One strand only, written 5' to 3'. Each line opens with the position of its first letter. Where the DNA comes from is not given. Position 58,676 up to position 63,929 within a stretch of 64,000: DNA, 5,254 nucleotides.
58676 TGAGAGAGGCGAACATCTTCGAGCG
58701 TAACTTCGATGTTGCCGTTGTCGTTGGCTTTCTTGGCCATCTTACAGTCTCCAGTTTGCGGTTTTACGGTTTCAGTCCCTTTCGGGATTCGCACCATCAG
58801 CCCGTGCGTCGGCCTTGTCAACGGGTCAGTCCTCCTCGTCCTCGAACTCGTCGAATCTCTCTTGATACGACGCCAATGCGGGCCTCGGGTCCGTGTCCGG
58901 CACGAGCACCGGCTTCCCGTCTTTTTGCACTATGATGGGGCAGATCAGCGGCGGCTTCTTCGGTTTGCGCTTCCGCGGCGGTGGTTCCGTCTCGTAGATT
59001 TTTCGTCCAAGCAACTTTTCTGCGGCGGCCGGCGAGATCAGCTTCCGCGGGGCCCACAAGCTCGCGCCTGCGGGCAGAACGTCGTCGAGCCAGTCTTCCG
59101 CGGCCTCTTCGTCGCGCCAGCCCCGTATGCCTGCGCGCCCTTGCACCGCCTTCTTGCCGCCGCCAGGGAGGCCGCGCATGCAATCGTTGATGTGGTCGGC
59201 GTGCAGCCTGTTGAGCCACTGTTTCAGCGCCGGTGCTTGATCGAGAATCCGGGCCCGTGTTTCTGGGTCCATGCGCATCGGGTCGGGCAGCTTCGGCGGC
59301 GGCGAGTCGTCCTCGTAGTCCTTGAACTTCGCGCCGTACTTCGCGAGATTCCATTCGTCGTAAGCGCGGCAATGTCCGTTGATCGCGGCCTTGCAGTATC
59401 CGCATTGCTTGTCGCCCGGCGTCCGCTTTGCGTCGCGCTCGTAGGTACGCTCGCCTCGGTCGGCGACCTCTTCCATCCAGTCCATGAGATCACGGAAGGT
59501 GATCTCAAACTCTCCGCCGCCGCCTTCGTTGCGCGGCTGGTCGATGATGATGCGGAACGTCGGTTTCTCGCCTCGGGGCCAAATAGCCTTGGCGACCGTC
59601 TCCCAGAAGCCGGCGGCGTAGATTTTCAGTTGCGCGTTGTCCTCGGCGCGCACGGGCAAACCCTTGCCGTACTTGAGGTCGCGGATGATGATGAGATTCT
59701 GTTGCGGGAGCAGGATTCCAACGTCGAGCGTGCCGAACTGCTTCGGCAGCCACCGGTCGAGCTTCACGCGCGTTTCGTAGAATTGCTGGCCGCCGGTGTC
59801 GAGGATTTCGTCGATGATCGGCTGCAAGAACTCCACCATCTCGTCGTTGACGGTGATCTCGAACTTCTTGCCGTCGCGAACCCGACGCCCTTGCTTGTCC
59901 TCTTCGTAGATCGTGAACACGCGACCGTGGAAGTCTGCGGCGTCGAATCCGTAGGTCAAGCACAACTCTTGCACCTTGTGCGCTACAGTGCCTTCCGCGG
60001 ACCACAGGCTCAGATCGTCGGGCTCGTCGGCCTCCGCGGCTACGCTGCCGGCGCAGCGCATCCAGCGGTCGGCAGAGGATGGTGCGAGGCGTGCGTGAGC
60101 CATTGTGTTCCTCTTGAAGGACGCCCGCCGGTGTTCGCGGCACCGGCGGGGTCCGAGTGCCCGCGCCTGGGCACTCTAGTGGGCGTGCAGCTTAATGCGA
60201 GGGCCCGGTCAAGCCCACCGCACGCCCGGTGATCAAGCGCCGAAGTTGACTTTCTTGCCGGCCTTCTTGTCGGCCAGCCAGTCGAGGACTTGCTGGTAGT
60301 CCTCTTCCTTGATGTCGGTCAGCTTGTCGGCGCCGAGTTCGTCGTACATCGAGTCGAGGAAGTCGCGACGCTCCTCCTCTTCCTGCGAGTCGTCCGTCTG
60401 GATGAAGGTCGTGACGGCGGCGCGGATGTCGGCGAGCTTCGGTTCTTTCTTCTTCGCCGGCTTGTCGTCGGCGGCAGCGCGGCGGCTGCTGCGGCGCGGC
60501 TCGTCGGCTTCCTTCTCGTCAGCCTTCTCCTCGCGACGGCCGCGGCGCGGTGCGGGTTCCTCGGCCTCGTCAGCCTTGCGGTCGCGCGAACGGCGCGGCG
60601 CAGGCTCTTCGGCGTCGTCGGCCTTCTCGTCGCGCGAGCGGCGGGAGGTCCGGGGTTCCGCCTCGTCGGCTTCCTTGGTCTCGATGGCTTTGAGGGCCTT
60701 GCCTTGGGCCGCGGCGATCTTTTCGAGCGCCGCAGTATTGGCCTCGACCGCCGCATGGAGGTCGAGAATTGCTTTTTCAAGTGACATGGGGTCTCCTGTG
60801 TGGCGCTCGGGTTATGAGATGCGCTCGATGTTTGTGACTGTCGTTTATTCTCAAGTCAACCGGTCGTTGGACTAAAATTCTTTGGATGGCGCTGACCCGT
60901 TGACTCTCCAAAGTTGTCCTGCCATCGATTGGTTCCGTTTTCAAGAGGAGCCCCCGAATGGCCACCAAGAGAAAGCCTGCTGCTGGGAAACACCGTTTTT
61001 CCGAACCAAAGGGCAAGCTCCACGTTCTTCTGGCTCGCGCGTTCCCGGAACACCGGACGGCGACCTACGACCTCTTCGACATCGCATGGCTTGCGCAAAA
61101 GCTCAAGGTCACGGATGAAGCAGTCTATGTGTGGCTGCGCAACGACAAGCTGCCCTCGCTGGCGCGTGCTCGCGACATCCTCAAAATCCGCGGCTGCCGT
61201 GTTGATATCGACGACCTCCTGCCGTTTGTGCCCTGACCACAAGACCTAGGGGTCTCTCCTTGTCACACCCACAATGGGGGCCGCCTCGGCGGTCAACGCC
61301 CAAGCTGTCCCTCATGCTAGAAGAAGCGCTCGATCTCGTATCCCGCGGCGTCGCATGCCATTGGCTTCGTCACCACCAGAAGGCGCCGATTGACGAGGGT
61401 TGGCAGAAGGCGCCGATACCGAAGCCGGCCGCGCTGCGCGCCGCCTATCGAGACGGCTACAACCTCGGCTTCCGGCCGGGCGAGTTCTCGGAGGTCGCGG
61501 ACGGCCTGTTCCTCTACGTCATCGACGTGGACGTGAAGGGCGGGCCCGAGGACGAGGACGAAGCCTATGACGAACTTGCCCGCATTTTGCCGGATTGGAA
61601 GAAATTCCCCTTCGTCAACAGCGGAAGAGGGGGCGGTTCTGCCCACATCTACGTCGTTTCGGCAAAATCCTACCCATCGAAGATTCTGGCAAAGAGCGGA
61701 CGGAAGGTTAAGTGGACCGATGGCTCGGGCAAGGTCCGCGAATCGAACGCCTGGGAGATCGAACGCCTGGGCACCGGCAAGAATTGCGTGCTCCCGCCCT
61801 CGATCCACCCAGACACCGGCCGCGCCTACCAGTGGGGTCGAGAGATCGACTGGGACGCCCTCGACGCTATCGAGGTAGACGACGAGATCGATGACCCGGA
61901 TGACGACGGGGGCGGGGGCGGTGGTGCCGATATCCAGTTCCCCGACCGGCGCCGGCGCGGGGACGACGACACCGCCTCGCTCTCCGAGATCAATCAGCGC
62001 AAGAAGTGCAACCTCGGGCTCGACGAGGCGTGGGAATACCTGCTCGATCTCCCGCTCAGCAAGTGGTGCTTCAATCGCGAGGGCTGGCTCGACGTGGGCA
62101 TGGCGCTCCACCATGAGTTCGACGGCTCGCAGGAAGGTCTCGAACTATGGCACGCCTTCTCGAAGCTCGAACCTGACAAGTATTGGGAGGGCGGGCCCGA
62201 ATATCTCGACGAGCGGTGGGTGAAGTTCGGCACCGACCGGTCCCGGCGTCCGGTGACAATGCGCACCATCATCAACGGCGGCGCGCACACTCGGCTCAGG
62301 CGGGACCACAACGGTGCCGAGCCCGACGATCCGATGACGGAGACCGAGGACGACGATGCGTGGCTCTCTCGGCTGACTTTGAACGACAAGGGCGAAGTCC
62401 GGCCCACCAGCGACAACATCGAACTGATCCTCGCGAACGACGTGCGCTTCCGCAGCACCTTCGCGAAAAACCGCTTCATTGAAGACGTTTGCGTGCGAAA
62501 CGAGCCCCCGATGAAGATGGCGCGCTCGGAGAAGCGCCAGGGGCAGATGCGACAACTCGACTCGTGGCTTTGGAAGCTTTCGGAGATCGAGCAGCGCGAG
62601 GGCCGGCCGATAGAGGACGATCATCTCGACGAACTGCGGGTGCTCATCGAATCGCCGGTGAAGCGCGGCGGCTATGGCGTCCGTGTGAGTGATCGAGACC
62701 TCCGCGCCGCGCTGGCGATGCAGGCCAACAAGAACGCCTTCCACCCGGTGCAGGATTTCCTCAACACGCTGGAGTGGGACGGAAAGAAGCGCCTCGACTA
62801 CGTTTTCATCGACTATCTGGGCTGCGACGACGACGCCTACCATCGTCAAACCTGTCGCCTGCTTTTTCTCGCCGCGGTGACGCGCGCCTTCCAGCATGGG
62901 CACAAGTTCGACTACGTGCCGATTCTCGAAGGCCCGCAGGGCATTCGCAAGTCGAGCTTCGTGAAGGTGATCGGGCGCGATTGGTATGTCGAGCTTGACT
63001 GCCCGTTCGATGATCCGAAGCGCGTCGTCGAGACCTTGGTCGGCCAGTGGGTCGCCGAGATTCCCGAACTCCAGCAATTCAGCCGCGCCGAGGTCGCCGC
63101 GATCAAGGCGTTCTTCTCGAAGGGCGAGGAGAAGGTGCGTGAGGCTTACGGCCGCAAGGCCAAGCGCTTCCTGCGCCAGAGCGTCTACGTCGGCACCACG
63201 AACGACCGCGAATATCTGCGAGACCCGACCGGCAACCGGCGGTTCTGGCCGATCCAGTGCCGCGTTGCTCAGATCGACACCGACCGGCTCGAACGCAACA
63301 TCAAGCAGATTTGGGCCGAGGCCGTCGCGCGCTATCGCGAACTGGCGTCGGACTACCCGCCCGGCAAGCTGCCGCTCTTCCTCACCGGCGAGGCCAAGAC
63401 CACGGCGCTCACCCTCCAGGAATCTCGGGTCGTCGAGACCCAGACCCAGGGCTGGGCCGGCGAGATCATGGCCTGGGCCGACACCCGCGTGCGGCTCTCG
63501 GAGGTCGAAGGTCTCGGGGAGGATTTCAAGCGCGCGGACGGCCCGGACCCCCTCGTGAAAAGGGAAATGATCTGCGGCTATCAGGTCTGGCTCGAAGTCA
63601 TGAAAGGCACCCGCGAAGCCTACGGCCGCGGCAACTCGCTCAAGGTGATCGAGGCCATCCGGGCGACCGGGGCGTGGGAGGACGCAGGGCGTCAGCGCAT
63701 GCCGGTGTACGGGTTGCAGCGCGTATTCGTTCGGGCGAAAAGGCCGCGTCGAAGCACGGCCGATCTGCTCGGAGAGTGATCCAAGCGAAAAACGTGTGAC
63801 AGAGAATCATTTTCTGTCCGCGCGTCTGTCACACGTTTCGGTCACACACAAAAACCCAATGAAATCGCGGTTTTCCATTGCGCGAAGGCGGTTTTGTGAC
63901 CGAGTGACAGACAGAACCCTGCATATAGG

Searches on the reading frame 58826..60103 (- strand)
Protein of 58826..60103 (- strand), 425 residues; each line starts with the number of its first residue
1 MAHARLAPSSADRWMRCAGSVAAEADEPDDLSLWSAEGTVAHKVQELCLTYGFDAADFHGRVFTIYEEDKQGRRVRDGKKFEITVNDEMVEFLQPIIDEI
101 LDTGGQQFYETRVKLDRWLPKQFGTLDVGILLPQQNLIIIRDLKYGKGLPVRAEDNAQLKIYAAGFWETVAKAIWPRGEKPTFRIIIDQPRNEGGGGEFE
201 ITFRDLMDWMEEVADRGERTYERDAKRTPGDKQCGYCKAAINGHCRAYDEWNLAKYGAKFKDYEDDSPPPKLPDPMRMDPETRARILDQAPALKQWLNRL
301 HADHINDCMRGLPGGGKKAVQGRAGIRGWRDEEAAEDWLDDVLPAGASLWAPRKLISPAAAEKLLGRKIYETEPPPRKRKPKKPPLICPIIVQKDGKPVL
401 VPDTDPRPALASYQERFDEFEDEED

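Call 96: search_protein_families(library=pfam, proteins=[window:58826-60103:-], max_evalue=0.001)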
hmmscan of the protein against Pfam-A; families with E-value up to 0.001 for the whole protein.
window:58826-60103:- (425 aa): 1 family
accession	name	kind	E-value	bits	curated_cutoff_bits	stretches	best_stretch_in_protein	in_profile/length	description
PF10926.14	DUF2800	-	5.1e-63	213.9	21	1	3-408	1-368/368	Protein of unknown function (DUF2800)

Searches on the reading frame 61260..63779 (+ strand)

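Call 96: search_protein_families(library=pfam, proteins=[window:61260-63779:+], max_evalue=0.001)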
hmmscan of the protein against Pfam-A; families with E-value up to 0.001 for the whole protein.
window:61260-63779:+ (839 aa): 3 families
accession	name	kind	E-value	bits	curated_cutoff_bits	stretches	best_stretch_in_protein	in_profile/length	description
PF05272.17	VapE-like_dom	-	1.1e-73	247.7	25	1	501-697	1-197/217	Virulence-associated protein E-like domain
PF09250.16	Prim-Pol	-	5.4e-16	59.9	22.8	1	23-195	1-148/158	Bifunctional DNA primase/polymerase, N-terminal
PF08707.16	PriCT_2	-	1.4e-13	51.4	22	1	270-338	13-74/77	Primase C terminal 2 (PriCT-2)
